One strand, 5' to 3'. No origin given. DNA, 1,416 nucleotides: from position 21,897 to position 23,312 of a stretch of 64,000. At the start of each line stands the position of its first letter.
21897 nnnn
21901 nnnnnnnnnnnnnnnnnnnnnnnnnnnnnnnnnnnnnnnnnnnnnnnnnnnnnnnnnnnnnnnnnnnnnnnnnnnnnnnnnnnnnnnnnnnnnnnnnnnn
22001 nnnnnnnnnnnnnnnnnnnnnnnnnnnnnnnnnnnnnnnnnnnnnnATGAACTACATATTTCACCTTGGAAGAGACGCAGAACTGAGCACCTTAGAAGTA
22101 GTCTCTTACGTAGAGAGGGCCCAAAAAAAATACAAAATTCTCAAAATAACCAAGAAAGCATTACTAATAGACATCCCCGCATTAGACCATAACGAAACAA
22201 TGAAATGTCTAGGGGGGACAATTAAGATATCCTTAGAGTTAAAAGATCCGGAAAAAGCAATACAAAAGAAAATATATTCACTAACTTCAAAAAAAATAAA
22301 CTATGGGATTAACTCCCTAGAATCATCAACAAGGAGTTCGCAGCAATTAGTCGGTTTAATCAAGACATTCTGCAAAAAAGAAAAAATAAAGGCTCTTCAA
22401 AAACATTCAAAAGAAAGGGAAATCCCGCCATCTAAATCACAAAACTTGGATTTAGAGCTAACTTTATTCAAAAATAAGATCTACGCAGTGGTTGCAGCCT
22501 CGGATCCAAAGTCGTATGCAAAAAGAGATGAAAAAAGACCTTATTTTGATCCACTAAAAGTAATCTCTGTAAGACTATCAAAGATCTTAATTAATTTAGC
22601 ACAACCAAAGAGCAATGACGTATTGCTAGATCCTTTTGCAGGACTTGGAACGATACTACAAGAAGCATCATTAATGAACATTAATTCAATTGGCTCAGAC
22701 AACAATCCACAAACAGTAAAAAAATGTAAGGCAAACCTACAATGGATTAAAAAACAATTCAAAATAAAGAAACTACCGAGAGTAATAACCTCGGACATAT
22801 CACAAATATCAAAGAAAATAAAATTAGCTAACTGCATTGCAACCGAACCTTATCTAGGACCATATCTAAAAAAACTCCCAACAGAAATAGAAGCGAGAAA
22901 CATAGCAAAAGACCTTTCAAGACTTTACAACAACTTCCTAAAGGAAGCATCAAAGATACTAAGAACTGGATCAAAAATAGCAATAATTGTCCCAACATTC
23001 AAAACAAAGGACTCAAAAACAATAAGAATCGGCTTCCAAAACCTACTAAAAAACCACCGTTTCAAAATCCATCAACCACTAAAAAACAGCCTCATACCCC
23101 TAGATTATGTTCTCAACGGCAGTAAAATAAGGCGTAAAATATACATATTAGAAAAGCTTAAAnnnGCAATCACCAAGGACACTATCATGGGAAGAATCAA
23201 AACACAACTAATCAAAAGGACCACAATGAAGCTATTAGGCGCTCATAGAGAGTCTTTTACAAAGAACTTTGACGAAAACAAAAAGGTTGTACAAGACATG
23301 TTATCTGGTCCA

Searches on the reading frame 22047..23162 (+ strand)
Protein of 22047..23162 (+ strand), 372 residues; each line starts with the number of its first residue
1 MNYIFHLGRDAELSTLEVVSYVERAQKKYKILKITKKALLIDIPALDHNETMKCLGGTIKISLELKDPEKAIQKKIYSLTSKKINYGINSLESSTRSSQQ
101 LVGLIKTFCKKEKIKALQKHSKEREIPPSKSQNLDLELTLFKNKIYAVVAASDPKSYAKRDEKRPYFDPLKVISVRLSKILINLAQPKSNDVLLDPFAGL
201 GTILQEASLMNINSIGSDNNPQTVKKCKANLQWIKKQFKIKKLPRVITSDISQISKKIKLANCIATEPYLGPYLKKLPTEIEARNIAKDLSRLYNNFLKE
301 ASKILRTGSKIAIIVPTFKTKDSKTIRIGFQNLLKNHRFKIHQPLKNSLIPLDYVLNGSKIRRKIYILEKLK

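Call 31: search_protein_families(library=pfam, proteins=[window:22047-23162:+], max_evalue=0.001)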
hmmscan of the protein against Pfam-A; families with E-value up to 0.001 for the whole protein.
window:22047-23162:+ (372 aa): 2 families
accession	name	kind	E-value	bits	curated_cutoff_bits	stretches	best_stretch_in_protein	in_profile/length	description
PF01170.24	UPF0020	-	1.4e-13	51.5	22.3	1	173-318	12-169/197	RMKL-like, methyltransferase domain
PF01555.25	N6_N4_Mtase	-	2e-08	34.9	26.7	1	170-225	163-217/221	DNA methylase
